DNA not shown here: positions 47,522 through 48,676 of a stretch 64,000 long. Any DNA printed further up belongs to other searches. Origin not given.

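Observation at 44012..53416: Self-contained sigma54 circuit: orphan biosynthetic operon + porin/binding protein + two-component system (candidate new signalling system)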

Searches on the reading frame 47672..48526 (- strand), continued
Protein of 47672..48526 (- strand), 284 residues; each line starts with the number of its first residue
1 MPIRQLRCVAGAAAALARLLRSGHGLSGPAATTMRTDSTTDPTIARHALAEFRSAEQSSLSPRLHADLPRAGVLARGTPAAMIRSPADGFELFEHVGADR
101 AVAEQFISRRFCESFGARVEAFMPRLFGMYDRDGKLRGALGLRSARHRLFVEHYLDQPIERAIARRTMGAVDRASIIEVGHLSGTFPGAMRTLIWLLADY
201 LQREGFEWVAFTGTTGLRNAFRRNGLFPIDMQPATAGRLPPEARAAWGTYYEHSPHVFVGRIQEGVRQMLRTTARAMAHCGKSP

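Call 28: search_protein_families(library=pfam, proteins=[L084:14228-14890:+, L084:14887-16254:+, L084:7937-9268:-, L084:9201-9926:-, L084:16255-17811:-, L084:13571-14215:+, L084:12086-12778:+, L084:17792-18691:+, L084:18946-19950:+], max_evalue=0.0001)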
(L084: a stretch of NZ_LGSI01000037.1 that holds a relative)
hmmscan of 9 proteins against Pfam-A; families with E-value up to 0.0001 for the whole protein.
L084:14228-14890:+ (220 aa): 2 families
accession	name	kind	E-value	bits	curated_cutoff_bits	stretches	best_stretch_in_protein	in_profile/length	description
PF00072.30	Response_reg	-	1.5e-29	102.8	30.2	1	4-112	2-110/111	Response regulator receiver domain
PF00486.34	Trans_reg_C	-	4.5e-22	78.3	26.2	1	146-215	2-76/77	Transcriptional regulatory protein, C terminal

L084:14887-16254:+ (455 aa): 4 families
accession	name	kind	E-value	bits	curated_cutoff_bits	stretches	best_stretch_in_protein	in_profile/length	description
PF02518.31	HATPase_c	-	2.2e-24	86.4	26.4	1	351-453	3-108/111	Histidine kinase-, DNA gyrase B-, and HSP90-like ATPase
PF00512.31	HisKA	-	2.9e-14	53.3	26.9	1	239-302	2-65/66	His Kinase A (phospho-acceptor) domain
PF08521.16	2CSK_N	-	1.3e-07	32.2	23.2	1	16-161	1-140/140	Two-component sensor kinase N-terminal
PF13581.12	HATPase_c_2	-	4.9e-07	30.3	27.4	1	354-432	32-112/127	Histidine kinase-like ATPase domain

L084:7937-9268:- (443 aa): 1 family
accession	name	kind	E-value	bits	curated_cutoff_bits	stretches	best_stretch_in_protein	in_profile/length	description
PF02417.20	Chromate_transp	-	6.3e-80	267.5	28.6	2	56-222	1-166/166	Chromate transporter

L084:9201-9926:- (241 aa): 1 family
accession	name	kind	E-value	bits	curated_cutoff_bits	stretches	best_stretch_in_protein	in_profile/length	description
PF01292.26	Ni_hydr_CYTB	-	7.2e-22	78.4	30.1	1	61-230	1-178/179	Prokaryotic cytochrome b561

L084:16255-17811:- (518 aa): 2 families
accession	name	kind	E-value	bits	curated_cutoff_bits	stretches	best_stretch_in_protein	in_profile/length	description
PF00924.24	MS_channel_2nd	-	1.2e-16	61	20.2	1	195-261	2-68/68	Mechanosensitive ion channel, beta-domain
PF00027.35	cNMP_binding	-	4.3e-15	55.9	27.5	1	391-476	2-88/89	Cyclic nucleotide-binding domain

L084:13571-14215:+ (214 aa): 7 families
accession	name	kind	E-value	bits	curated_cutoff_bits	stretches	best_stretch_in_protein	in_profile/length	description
PF07719.23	TPR_2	-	4.6e-11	42.4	27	1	159-188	4-33/34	Tetratricopeptide repeat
PF13181.12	TPR_8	-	6e-07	29.6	25.7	0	94-111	16-33/34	Tetratricopeptide repeat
PF14559.12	TPR_19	-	6.4e-07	30.1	25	1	135-188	4-57/68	Tetratricopeptide repeat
PF13428.12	TPR_14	-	3.1e-06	27.8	23.5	0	159-188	4-33/44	Tetratricopeptide repeat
PF00515.34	TPR_1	-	1.5e-05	25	27.8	0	92-111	14-33/34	Tetratricopeptide repeat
PF13414.12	TPR_11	-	6e-05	23.1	26.8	0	163-184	1-22/42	TPR repeat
PF13371.12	TPR_9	-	6.4e-05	23.3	35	0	137-195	10-61/73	Tetratricopeptide repeat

L084:12086-12778:+ (230 aa): 2 families
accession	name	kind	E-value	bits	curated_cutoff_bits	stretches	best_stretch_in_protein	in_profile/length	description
PF14518.11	Haem_oxygenas_2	-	8.9e-30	104.2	28.9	1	38-206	1-176/177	Iron-containing redox enzyme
PF01126.25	Heme_oxygenase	-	5.8e-05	23.4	23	0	151-212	140-204/204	Heme oxygenase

L084:17792-18691:+ (299 aa): 3 families
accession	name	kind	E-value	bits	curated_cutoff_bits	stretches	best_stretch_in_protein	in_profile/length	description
PF03466.25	LysR_substrate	-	2e-48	165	28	1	88-291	2-208/209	LysR substrate binding domain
PF00126.33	HTH_1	-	9.4e-21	74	26.6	1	5-63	2-60/60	Bacterial regulatory helix-turn-helix protein, lysR family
PF25213.1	HVO_A0261_N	-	6.8e-05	23.1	35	0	23-80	31-85/86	HVO_A0261 N-terminal domain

L084:18946-19950:+ (334 aa): 4 families
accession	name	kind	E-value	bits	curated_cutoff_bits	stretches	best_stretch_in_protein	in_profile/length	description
PF00753.33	Lactamase_B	-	4.3e-20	72.9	22.7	1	94-274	7-172/196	Metallo-beta-lactamase superfamily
PF12706.13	Lactamase_B_2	-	2.7e-08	34.1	27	1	105-253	3-144/200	Beta-lactamase superfamily domain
PF13483.12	Lactamase_B_3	-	6e-06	26.8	24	1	94-258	8-117/160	Beta-lactamase superfamily domain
PF16661.11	Lactamase_B_6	-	2.2e-05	24.4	27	0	132-171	32-74/193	Metallo-beta-lactamase superfamily domain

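Call 33: predict_structure(alignment_id=A2)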
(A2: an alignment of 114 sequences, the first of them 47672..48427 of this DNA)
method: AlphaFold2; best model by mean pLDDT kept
length: 251 residues; sequences in the alignment: 114
mean_pLDDT: 84.4   pTM: 0.77
mean pLDDT of the five models: 84.4, 84.3, 82.8, 82.8, 81.7
residues with pLDDT >= 90: 175; 70-90: 22; 50-70: 17; < 50: 37
segments of 3 or more residues with pLDDT < 50: 10-43
pLDDT, mean of each block of 10 residues (from residue 1): 53 40 39 40 57 81 95 97 95 97 97 96 98 97 97 94 96 98 95 96 93 91 97 92 81 59
secondary structure, 60 per line:
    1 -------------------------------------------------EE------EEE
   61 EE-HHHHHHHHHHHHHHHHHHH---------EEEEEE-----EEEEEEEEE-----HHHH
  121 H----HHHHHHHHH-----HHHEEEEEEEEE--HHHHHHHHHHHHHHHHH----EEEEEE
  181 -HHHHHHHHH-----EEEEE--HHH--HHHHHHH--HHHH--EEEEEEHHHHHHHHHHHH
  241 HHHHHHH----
elements in order: E58-62 H64-82 E92-97 E103-111 H117-121 H126-134 E143-151 H154-170 E175-180 H182-190 E196-200 H208-214 H217-220 E223-228 H229-247

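Call 37: fold_search(model_id=the predicted structure, library=pdb)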
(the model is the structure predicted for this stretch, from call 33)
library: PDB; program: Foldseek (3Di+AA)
matches with E <= 10: 796; with E <= 0.001: 60
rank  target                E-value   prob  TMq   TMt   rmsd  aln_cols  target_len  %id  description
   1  3p2h                  3.8e-07  1.00  0.46  0.61   5.0       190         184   13  Crystal structure of TofI in a ternary complex with an inhibitor and MTA (released 2011-07-06)
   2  3p2f                  4.8e-07  1.00  0.47  0.65   4.2       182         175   14  Crystal structure of TofI in an apo form (released 2011-07-06)
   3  1ro5                  1.0e-06  1.00  0.46  0.57   5.6       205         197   11  Crystal Structure of the AHL Synthase LasI (released 2004-08-24)
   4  6wns                  4.6e-06  1.00  0.44  0.54   5.3       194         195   16  The structure of a CoA-dependent acyl-homoserine lactone synthase, MesI (released 2020-05-13)
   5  2g0b_A                9.6e-06  1.00  0.51  0.65   5.1       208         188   12  The structure of FeeM, an N-acyl amino acid synthase from uncultured soil microbes (released 2006-09-26)
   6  2g0b_D                1.3e-05  1.00  0.50  0.65   4.5       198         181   13  The structure of FeeM, an N-acyl amino acid synthase from uncultured soil microbes (released 2006-09-26)
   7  4h89                  1.4e-05  1.00  0.37  0.53   7.6       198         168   13  The Structure of a GCN5-Related N-Acetyltransferase from Kribbella flavida (released 2012-10-10)
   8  4rs2_B                1.7e-05  1.00  0.36  0.46   6.2       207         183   12  1.55 Angstrom Crystal Structure of GNAT Family N-acetyltransferase (YhbS) from Escherichia coli in Complex with CoA (released 2014-11-19)
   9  2g0b_C                1.8e-05  1.00  0.46  0.60   5.0       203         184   14  The structure of FeeM, an N-acyl amino acid synthase from uncultured soil microbes (released 2006-09-26)
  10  5w8a                  1.9e-05  1.00  0.45  0.52   4.9       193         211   13  The structure of a COA-dependent acyl-homoserine lactone synthase, BjaI, with SAM and isopentyl-CoA (released 2017-08-23)
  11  2g0b_B                1.9e-05  1.00  0.47  0.59   5.2       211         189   13  The structure of FeeM, an N-acyl amino acid synthase from uncultured soil microbes (released 2006-09-26)
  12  5w8g                  3.2e-05  1.00  0.45  0.52   5.0       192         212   12  The structure of a COA-dependent acyl-homoserine lactone synthase, BjaI, with SAH (released 2017-08-23)
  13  4rs2_A                3.4e-05  1.00  0.35  0.46   7.2       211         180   12  1.55 Angstrom Crystal Structure of GNAT Family N-acetyltransferase (YhbS) from Escherichia coli in Complex with CoA (released 2014-11-19)
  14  2g0b_H                3.7e-05  1.00  0.43  0.60   4.8       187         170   13  The structure of FeeM, an N-acyl amino acid synthase from uncultured soil microbes (released 2006-09-26)
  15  5w8c                  4.7e-05  1.00  0.45  0.52   5.3       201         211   12  The structure of a COA-dependent acyl-homoserine lactone synthase, BjaI, with MTA and isovaleryl-CoA (released 2017-08-23)
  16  2g0b_G                5.0e-05  1.00  0.47  0.64   4.5       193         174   12  The structure of FeeM, an N-acyl amino acid synthase from uncultured soil microbes (released 2006-09-26)
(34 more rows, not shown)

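Call 60: search_dna_similar(query=window:47672-48427:-, collection=plasmids, mode=protein, max_rows=30, rows=spread)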
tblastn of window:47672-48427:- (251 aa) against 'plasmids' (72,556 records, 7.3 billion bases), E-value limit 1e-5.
Records with a match: 41; places in all: 41; records where one place covers at least 80% of the query: 0.
Best place of each record, by identity: <60% 41.
By first word of the organism name: Pseudoalteromonas 9; Streptomyces 9; Pantoea 5; Rhizobium 3; Variovorax 2; Vibrio 2; Photobacterium 2; Novosphingobium 2; Aeromonas 1; Salinivibrio 1; and 5 more.
By predicted mobility (MOB-suite, as given by PLSDB): non-mobilizable 33; conjugative 5; mobilizable 3.
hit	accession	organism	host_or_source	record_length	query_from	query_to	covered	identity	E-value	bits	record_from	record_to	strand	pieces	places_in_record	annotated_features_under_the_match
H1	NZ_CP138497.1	Variovorax boronicumulans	Legume root,PacBio whole genome assembly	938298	46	237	76%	39.4%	2e-28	120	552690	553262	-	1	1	thermostable hemolysin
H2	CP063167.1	Variovorax paradoxus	-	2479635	58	237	72%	39.9%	6e-25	110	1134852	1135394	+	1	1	thermostable hemolysin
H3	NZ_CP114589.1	Salinivibrio kushneri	-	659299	48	241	77%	32.8%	4e-22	102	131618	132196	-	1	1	thermostable hemolysin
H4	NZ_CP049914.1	Vibrio sp. HDW18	Anodonta arcaeformis,single bacterial ...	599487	45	233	75%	32.6%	1e-21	100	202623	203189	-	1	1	thermostable hemolysin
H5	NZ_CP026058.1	Citrobacter freundii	Homo sapiens,lung tissue grind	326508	62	240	71%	33.3%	4e-26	113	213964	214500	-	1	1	thermostable hemolysin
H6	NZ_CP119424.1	Photobacterium sp. DA100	-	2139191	70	236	67%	35.7%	4e-23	104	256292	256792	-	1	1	none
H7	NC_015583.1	Novosphingobium sp. PP1Y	-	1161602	61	236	70%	32.4%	7e-12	72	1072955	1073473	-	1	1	none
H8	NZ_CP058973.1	Pseudoalteromonas sp. JSTW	cell culture,marine sediment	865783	64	241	71%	30.3%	1e-12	74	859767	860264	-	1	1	thermostable hemolysin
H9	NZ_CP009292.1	Novosphingobium pentaromativorans US6-1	mud sediment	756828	73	232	64%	33.5%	1e-8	62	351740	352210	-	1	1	thermostable hemolysin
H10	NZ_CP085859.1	Vibrio parahaemolyticus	shrimp pond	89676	73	232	64%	32.9%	8e-23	103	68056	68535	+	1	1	thermostable hemolysin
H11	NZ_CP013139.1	Pseudoalteromonas sp. Bsw20308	seawater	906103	67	239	69%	29.5%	1e-13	77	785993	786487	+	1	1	thermostable hemolysin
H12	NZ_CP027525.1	Pseudoalteromonas carrageenovora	red alga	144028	65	239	70%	29.1%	2e-13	77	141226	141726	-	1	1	thermostable hemolysin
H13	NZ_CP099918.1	Pseudoalteromonas xiamenensis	Anadara tuberculosa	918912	67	226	64%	31.7%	2e-9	65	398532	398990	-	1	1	thermostable hemolysin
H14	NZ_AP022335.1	Methylosinus sp. C49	-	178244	67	225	63%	31.4%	8e-15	81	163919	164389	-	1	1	thermostable hemolysin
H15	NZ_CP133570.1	Pseudoalteromonas sp. HL-AS1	sediment core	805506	67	239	69%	28.3%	1e-12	74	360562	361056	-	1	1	thermostable hemolysin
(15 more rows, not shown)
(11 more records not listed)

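Call 61: get_annotated_region(hit=H4, flank=7000)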
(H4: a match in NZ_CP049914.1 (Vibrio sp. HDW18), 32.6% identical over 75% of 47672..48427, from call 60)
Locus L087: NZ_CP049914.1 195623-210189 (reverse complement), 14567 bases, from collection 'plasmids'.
description: Vibrio sp. HDW18 plasmid p_unnamed1, complete sequence
organism: Vibrio sp. HDW18 (NCBI taxid 2714948)
taxonomy: Bacteria; Pseudomonadota; Gammaproteobacteria; Vibrionales; Vibrionaceae; Vibrio; Vibrio sp. HDW18
host: -; source: Anodonta arcaeformis,single bacterial strain; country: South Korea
typing (MOB-suite, as given by PLSDB): non-mobilizable
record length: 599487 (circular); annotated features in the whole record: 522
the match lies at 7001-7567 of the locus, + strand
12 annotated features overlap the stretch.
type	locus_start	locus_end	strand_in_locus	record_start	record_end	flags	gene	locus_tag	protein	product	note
CDS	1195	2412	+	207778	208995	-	-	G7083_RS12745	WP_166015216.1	ParA family protein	-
CDS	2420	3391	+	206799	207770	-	-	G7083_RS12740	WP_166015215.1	ParB/RepB/Spo0J family partition protein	GO:0007059 - chromosome segregation [Evidence IEA]; GO:0000910 - cytokinesis [Evidence IEA]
CDS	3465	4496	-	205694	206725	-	-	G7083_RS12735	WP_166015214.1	spermidine/putrescine ABC transporter substrate-binding protein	GO:0015846 - polyamine transport [Evidence IEA]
CDS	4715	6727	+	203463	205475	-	-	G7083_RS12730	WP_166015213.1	GNAT family N-acetyltransferase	-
CDS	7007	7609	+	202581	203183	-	-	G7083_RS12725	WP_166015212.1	thermostable hemolysin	-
CDS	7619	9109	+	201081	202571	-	-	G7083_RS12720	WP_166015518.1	AMP-binding protein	-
CDS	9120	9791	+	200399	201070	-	-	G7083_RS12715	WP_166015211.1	iron-containing redox enzyme family protein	-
CDS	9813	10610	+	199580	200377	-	-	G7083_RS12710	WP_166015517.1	SDR family oxidoreductase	-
CDS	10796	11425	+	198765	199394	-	-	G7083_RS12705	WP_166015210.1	tetratricopeptide repeat protein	-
CDS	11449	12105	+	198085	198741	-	-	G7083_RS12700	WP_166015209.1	response regulator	GO:0000160 - phosphorelay signal transduction system [Evidence IEA]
CDS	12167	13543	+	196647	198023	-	-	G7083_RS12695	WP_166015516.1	ATP-binding protein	-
CDS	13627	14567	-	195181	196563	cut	-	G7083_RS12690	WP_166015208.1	ATP-binding cassette domain-containing protein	-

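Call 62: get_annotated_region(hit=H10, flank=7000)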
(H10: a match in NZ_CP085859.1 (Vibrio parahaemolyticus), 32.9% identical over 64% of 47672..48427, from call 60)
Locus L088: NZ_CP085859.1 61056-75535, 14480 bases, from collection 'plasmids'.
description: Vibrio parahaemolyticus strain LH214 plasmid pLH214-1, complete sequence
organism: Vibrio parahaemolyticus (NCBI taxid 670)
taxonomy: Bacteria; Pseudomonadota; Gammaproteobacteria; Vibrionales; Vibrionaceae; Vibrio; Vibrio parahaemolyticus
host: -; source: shrimp pond; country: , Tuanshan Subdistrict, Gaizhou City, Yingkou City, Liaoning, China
typing (MOB-suite, as given by PLSDB): conjugative; relaxase MOBC; mating-pair formation MPF_T
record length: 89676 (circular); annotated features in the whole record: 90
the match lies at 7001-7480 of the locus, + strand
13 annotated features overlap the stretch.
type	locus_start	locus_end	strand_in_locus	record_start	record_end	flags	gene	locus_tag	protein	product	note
CDS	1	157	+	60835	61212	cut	crcB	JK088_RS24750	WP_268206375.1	fluoride efflux transporter CrcB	-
CDS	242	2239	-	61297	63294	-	betT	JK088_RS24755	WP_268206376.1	choline BCCT transporter BetT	GO:0071705 - nitrogen compound transport [Evidence IEA]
CDS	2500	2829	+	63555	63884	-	-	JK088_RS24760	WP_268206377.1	hypothetical protein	-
CDS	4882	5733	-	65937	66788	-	hchA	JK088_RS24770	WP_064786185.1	glyoxalase III HchA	-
CDS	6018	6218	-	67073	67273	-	-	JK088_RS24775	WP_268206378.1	hypothetical protein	-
CDS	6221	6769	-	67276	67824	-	cybB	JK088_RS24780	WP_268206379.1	cytochrome b561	GO:0022904 - respiratory electron transport chain [Evidence IEA]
CDS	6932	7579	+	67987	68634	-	-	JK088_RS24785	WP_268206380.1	thermostable hemolysin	-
CDS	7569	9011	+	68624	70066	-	-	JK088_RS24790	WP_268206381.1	AMP-binding protein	-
CDS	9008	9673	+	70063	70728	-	-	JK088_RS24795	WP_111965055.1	iron-containing redox enzyme family protein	-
CDS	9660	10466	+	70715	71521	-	-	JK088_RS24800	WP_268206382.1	SDR family oxidoreductase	-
CDS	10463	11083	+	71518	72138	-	-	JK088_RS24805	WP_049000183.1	hypothetical protein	-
CDS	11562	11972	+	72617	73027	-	-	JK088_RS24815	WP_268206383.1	ASCH domain-containing protein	-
CDS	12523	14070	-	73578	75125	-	-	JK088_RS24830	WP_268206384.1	methyl-accepting chemotaxis protein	GO:0007165 - signal transduction [Evidence IEA]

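Call 74: search_protein_families(library=pfam, proteins=[L025:10654-11895:+, L025:12798-13793:+, L025:13806-15050:-, L025:15138-17339:-, L037:10879-12096:+, L037:12158-12763:-, L037:14277-15812:-, L037:15908-18133:-], max_evalue=0.01)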
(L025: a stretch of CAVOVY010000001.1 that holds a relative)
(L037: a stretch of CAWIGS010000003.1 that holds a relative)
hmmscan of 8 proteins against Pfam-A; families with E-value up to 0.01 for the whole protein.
L025:10654-11895:+ (413 aa): 1 family
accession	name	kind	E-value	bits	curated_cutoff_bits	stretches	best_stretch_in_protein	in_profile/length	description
PF01075.23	Glyco_transf_9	-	8.2e-13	48.7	22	1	296-356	176-237/247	Glycosyltransferase family 9 (heptosyltransferase)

L025:12798-13793:+ (331 aa): 1 family
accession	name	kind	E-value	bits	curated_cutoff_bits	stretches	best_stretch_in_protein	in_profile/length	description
PF00892.27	EamA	-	3.5e-28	99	28.2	2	34-161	6-134/135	EamA-like transporter family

L025:13806-15050:- (414 aa): 1 family
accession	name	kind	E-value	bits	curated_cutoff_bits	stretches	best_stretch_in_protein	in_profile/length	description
PF04551.19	GcpE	-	6.5e-103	344.8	32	1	19-404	4-342/343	GcpE protein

L025:15138-17339:- (733 aa): 1 family
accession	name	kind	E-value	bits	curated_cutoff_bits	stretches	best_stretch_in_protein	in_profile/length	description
PF13336.12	AcetylCoA_hyd_C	-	1.5e-34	119.6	23.7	1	451-615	1-154/154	Acetyl-CoA hydrolase/transferase C-terminal domain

L037:10879-12096:+ (405 aa): 1 family
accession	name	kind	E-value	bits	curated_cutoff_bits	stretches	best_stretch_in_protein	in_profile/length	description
PF01075.23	Glyco_transf_9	-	1.9e-11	44.2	22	1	296-351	176-231/247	Glycosyltransferase family 9 (heptosyltransferase)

L037:12158-12763:- (201 aa): 2 families
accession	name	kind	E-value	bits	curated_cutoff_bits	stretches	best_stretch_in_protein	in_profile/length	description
PF00881.29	Nitroreductase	-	3.8e-25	89.4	23.5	1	21-169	1-156/167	Nitroreductase family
PF14512.11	TM1586_NiRdase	-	1.8e-10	41.2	27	0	40-72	160-193/215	Putative TM nitroreductase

L037:14277-15812:- (511 aa): 2 families
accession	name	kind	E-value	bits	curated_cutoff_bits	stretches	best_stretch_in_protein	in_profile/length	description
PF00501.34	AMP-binding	-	1.2e-76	258.4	29.9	1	22-367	10-384/384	AMP-binding enzyme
PF13193.12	AMP-binding_C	-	1.5e-16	61.5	24.5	1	423-497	2-76/76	AMP-binding enzyme C-terminal domain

L037:15908-18133:- (741 aa): 3 families
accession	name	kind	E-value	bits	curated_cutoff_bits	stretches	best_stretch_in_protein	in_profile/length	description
PF00593.30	TonB_dep_Rec_b-barrel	-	7.4e-33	115.5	27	1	257-705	27-436/436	TonB dependent receptor-like, beta-barrel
PF07715.20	Plug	-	1.5e-17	64.5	23.9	1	66-174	3-107/107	TonB-dependent Receptor Plug Domain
PF14905.12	OMP_b-brl_3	-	1.1e-08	35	27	1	417-714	115-382/408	Outer membrane protein beta-barrel family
